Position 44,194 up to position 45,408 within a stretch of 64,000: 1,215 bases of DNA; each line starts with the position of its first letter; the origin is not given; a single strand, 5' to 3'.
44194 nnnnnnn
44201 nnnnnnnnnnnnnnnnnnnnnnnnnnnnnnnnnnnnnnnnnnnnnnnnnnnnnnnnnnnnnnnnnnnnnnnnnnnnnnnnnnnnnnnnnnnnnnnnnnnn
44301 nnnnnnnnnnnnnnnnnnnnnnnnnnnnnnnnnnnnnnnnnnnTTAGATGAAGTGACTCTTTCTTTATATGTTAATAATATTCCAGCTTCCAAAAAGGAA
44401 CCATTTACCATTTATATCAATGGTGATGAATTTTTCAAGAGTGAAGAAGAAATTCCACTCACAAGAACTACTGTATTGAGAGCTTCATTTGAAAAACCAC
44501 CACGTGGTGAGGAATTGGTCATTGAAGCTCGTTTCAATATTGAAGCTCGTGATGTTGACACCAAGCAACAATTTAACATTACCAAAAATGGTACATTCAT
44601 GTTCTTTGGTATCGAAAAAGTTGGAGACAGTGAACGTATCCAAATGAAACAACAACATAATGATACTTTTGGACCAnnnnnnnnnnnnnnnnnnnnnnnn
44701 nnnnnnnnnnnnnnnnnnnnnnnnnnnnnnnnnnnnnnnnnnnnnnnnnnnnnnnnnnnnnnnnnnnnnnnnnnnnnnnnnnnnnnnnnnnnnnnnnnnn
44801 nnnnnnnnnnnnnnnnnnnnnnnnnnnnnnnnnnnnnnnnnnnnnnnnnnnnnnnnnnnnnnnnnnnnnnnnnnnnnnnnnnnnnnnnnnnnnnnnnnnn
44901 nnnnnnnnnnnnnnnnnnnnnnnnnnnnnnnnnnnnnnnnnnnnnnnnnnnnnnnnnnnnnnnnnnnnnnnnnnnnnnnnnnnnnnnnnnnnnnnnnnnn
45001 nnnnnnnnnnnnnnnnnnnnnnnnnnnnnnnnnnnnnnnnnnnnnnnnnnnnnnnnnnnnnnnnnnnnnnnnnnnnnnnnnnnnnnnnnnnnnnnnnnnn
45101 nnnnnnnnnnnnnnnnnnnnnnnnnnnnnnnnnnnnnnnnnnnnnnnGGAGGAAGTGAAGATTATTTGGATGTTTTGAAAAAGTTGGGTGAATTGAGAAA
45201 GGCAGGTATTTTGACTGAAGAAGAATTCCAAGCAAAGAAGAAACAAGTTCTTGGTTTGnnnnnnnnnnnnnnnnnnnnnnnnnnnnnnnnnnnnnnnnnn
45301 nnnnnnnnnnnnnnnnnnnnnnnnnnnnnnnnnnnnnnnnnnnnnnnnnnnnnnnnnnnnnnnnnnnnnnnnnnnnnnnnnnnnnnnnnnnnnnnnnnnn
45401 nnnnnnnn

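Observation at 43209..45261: Tandem gene pair sharing a ~95-aa repeated domain I do not recognise (4 copies), the second gene ending in a SHOCT-like tail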

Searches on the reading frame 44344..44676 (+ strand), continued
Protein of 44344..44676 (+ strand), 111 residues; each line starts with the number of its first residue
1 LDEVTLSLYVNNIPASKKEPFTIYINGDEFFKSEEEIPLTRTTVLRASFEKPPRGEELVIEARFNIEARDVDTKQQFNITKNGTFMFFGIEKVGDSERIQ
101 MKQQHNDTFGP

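Call 72: fold_search(model_id=the predicted structure, library=viral)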
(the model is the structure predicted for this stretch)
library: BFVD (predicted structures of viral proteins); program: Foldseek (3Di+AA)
matches with E <= 10: 573; with E <= 0.001: 1
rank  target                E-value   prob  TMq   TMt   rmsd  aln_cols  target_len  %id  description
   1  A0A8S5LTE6            4.0e-04  1.00  0.56  0.26   5.1       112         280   15  DUF4352 domain-containing protein [Siphoviridae sp. ctOIB27]
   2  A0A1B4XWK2            5.1e-03  0.99  0.43  0.20   9.4       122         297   12  Lipoprotein [Tenacibaculum phage pT24]
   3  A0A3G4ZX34            5.6e-03  1.00  0.54  0.35   6.0       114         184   11  Uncharacterized protein [Edafosvirus sp.]
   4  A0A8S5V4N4            1.3e-02  1.00  0.50  0.42   5.0       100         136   11  Uncharacterized protein [Siphoviridae sp. ctSMg55]
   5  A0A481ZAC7            2.1e-02  0.98  0.44  0.35   7.2       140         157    8  Uncharacterized protein [Pithovirus LCPAC401]
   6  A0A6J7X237            2.1e-02  0.92  0.34  0.34   9.3        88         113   14  Uncharacterized protein [uncultured Caudovirales phage]
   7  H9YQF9                4.9e-02  0.92  0.32  0.28   5.8        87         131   11  (no name in the UniProt tables at hand)
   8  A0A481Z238            6.1e-02  0.80  0.35  0.08  12.6       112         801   16  Collagen triple helix repeat protein [Pithovirus LCPAC101]
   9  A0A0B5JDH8            6.8e-02  0.84  0.41  0.20   5.8       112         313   10  Uncharacterized protein [Pandoravirus inopinatum]
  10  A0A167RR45            7.6e-02  0.33  0.29  0.27  14.7       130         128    8  Uncharacterized protein [Powai lake megavirus]
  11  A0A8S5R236            1.3e-01  0.33  0.31  0.10  19.0       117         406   12  Uncharacterized protein [Siphoviridae sp. ct6d71]
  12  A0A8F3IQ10            1.4e-01  0.35  0.32  0.08  17.7       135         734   12  (no name in the UniProt tables at hand)
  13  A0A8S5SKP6            1.5e-01  0.20  0.23  0.07  19.7       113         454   18  Uncharacterized protein [Siphoviridae sp. ctrCN24]
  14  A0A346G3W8            1.6e-01  0.63  0.33  0.21   5.6        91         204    9  (no name in the UniProt tables at hand)
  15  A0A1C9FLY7            1.6e-01  0.41  0.30  0.11  13.0        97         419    6  (no name in the UniProt tables at hand)
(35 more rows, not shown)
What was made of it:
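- On Named beta-sandwich families (Ig I-set/Big, CARDB, C2, transthyretin, CBM41, DUF4352): The viral structure library (BFVD) gives a DUF4352 protein at E=4e-4 with TM 0.56 (call 72).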

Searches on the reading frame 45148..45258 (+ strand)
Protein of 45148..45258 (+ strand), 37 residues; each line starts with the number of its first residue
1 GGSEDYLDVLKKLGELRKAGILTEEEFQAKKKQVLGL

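Call 8: search_protein_families(library=pfam, max_evalue=10, proteins=[window:45148-45258:+])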
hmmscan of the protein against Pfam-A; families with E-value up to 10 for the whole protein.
seq(37 aa): 4 families
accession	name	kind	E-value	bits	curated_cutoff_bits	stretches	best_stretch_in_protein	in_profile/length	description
PF09851.14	SHOCT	-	5e-10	39.2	27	1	10-35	3-28/28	Short C-terminal domain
PF05120.17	GvpG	-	0.047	14.3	30.6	1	10-35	37-62/67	Gas vesicle protein G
PF08044.16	DUF1707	-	0.14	12.7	27.6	1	8-35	10-37/53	DUF1707 SHOCT-like domain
PF14713.11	DUF4464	-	0.22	11.5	27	1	5-34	29-58/230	Domain of unknown function (DUF4464)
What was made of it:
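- SHOCT scores above the gathering cut-off (call 8).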
